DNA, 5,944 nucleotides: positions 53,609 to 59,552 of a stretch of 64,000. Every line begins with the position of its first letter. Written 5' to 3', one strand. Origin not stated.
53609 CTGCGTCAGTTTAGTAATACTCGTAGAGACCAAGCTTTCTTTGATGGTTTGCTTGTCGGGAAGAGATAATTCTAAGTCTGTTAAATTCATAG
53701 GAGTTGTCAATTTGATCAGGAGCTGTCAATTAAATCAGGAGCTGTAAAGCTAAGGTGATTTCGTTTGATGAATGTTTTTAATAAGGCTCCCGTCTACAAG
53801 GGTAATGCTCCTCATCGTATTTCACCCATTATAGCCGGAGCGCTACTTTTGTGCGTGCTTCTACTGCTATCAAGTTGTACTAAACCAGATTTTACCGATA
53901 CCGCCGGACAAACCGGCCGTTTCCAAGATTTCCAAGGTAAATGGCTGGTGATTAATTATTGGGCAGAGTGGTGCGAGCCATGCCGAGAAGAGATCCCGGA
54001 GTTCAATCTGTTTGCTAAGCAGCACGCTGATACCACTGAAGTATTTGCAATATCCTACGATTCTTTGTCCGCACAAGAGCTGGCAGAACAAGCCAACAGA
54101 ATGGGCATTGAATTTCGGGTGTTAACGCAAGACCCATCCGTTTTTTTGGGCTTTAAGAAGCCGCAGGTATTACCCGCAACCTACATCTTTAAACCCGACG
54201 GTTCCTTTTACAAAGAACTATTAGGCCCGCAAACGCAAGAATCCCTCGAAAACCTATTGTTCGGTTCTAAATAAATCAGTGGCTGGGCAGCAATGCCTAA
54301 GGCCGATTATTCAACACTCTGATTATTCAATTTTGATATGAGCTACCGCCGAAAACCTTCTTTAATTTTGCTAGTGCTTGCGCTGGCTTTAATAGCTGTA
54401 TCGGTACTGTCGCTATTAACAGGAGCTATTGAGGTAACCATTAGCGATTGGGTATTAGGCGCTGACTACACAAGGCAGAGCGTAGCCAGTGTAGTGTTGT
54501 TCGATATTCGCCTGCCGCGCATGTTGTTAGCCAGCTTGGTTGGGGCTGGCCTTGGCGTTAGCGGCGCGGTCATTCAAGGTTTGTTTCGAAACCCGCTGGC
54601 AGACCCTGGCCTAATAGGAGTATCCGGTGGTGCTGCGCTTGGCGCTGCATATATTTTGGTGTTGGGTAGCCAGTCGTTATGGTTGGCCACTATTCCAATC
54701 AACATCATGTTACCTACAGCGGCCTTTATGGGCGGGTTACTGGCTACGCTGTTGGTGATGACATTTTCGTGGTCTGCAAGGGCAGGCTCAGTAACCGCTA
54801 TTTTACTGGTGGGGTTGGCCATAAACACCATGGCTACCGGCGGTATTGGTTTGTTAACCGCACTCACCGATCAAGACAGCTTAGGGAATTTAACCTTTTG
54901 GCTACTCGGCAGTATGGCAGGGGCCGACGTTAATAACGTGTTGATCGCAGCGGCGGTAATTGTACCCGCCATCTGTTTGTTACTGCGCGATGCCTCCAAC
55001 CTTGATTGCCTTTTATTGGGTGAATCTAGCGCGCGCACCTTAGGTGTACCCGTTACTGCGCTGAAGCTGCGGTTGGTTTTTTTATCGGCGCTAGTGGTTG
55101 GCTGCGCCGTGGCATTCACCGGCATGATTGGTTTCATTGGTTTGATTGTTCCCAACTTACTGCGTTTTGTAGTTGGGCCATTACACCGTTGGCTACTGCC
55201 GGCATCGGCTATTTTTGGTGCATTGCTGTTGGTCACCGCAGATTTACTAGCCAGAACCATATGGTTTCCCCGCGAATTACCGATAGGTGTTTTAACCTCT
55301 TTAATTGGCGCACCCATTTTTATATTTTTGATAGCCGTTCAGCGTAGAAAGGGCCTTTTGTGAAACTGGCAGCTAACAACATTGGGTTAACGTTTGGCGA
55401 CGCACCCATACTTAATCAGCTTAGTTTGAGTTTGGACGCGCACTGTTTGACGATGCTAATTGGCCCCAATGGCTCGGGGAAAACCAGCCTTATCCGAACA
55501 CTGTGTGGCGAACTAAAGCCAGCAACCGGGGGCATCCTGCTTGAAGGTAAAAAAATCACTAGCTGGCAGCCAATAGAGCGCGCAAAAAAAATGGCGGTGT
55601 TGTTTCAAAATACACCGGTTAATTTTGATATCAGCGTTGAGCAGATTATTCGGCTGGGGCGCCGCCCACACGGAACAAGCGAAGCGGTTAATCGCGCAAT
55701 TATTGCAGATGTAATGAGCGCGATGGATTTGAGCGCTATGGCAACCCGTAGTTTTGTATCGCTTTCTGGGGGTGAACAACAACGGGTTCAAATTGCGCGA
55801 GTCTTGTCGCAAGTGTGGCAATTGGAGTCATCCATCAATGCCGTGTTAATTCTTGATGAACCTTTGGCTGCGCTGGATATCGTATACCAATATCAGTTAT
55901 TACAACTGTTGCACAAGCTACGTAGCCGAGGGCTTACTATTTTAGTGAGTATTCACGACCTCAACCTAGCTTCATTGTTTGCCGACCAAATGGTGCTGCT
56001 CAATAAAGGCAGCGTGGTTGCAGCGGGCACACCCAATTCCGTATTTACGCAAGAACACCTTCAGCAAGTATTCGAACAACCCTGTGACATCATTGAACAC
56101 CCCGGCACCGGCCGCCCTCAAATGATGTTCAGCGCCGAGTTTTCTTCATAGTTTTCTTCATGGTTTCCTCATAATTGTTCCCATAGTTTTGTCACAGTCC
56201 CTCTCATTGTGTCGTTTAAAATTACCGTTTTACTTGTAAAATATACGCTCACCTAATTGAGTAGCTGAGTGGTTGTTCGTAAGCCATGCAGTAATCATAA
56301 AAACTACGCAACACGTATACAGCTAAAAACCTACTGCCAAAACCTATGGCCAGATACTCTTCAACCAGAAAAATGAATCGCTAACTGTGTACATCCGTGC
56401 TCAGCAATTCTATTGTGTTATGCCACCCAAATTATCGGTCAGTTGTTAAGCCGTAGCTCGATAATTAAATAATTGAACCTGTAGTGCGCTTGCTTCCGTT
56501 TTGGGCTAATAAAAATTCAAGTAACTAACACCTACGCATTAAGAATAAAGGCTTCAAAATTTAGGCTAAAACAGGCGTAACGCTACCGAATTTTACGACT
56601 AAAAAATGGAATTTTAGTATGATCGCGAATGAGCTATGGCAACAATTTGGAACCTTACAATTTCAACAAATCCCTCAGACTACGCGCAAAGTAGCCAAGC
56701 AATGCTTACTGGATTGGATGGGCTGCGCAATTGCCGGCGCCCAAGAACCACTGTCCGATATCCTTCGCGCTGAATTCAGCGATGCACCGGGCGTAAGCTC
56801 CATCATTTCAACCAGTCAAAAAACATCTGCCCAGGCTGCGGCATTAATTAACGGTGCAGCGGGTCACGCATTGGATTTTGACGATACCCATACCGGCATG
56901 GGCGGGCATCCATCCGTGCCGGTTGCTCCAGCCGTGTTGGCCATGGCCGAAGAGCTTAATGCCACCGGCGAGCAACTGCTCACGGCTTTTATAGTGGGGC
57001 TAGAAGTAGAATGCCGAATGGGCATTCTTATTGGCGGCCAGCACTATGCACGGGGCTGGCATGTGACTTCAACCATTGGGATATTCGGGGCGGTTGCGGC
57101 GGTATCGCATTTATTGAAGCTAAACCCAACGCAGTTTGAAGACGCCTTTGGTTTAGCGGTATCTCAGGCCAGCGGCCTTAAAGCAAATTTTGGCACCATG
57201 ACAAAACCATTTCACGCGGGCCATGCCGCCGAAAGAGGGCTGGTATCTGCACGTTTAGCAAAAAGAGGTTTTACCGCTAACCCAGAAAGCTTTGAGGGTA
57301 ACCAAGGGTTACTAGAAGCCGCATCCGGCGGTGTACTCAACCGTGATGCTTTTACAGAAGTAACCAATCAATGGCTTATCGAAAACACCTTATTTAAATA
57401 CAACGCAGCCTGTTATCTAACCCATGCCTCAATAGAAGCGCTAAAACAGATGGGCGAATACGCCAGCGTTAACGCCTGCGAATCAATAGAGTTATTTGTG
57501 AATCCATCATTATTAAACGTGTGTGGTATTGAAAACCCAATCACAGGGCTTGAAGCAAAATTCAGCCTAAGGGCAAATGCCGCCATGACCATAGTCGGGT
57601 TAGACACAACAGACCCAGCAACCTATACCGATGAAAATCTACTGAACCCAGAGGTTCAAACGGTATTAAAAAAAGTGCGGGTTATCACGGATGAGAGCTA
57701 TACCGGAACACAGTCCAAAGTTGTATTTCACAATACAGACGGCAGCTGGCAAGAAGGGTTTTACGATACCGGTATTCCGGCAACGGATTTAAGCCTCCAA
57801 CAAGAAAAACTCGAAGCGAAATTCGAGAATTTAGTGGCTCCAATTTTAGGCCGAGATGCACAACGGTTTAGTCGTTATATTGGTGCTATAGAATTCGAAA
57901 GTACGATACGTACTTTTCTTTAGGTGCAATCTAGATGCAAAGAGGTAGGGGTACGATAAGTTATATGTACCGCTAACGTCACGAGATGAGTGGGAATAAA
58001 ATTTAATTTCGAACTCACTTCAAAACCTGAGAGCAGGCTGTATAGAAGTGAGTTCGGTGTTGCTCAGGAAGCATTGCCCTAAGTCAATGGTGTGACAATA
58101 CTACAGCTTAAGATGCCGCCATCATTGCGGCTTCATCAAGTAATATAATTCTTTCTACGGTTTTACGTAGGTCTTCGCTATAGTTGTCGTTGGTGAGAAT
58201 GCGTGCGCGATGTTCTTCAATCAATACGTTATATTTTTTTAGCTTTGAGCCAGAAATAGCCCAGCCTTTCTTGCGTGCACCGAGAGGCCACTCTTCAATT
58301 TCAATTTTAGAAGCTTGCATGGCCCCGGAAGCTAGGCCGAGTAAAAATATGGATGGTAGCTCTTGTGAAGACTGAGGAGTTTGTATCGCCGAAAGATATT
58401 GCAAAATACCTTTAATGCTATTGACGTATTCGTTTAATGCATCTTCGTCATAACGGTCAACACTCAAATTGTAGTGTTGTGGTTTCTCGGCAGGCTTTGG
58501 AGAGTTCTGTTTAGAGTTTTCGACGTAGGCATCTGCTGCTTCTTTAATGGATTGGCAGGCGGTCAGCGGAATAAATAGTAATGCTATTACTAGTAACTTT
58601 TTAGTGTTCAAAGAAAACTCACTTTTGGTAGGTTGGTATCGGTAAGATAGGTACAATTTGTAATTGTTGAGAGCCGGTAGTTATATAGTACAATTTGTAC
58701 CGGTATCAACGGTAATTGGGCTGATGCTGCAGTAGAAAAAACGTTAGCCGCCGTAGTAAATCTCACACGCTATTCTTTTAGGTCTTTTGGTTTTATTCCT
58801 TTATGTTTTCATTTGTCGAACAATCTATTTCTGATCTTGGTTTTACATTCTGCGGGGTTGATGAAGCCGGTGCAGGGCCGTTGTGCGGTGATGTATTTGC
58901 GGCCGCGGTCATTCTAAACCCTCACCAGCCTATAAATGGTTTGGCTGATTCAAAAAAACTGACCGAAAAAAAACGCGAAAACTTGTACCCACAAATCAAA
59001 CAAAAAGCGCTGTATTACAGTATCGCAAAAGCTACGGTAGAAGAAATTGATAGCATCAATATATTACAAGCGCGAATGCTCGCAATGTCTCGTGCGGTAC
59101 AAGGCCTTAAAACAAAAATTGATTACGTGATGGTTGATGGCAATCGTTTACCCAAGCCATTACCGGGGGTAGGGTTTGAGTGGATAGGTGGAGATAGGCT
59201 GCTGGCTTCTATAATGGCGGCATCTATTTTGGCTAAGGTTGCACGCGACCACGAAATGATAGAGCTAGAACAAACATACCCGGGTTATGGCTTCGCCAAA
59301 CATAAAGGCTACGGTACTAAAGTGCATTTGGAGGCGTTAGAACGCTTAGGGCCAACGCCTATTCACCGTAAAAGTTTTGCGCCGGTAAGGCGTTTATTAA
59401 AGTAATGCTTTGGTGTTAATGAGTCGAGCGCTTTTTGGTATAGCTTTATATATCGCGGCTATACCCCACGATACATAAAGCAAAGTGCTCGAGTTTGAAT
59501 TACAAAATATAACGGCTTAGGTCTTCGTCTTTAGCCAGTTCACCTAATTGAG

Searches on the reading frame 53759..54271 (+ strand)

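Call 53: search_protein_families(library=pfam, proteins=[window:53759-54271:+], max_evalue=0.000001)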
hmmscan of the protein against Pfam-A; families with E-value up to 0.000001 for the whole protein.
window:53759-54271:+ (171 aa): 3 families
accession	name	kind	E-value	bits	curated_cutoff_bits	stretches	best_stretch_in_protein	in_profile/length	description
PF00578.27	AhpC-TSA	-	1.6e-15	57.6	26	1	44-148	7-119/124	AhpC/TSA family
PF08534.16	Redoxin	-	1e-09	38.8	26.6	1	43-123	7-92/148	Redoxin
PF00085.26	Thioredoxin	-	6.9e-07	29.7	23.5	0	61-111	19-67/103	Thioredoxin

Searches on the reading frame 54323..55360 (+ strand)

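Call 54: search_protein_families(library=pfam, proteins=[window:54323-55360:+], max_evalue=0.000001)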
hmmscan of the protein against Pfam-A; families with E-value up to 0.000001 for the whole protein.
window:54323-55360:+ (346 aa): 1 family
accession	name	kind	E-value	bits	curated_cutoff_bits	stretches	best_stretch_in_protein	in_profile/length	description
PF01032.23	FecCD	-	3.7e-82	276.3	26.5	1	23-337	2-309/311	FecCD transport family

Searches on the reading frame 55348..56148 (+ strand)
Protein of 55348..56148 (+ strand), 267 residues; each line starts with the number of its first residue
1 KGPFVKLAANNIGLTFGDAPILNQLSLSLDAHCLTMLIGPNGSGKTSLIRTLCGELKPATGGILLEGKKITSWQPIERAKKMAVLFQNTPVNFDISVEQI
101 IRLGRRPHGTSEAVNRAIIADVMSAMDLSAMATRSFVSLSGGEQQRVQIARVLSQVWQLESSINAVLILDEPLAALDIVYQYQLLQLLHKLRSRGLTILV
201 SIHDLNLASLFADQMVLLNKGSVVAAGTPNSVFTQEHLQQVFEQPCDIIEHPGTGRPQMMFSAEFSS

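Call 54: search_protein_families(library=pfam, proteins=[window:55348-56148:+], max_evalue=0.000001)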
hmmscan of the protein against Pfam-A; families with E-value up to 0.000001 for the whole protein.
window:55348-56148:+ (267 aa): 3 families
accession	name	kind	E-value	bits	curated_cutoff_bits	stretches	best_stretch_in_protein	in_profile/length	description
PF00005.33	ABC_tran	-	1.5e-25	90.8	25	1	22-173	1-136/137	ABC transporter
PF13304.12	AAA_21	-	1.2e-08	35.8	27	0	34-86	1-60/304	AAA domain, putative AbiEii toxin, Type IV TA system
PF02463.25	SMC_N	-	1.7e-08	34.6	40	1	32-204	24-199/220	RecF/RecN/SMC N terminal domain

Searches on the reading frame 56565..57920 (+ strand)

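Call 54: search_protein_families(library=pfam, proteins=[window:56565-57920:+], max_evalue=0.000001)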
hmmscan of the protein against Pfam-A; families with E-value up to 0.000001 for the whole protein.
window:56565-57920:+ (452 aa): 2 families
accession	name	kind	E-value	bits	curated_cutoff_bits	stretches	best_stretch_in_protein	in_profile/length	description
PF03972.19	MmgE_PrpD_N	-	1.4e-68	231.2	32.1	1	30-256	9-238/244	MmgE/PrpD N-terminal domain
PF19305.4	MmgE_PrpD_C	-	6.9e-18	65.5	32.1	1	281-434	2-162/173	MmgE/PrpD C-terminal domain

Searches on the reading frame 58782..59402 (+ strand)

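Call 54: search_protein_families(library=pfam, proteins=[window:58782-59402:+], max_evalue=0.000001)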
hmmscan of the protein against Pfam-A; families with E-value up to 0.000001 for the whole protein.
window:58782-59402:+ (207 aa): 1 family
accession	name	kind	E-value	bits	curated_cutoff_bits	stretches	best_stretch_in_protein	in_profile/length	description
PF01351.25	RNase_HII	-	3e-41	142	25.8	1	24-201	1-198/199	Ribonuclease HII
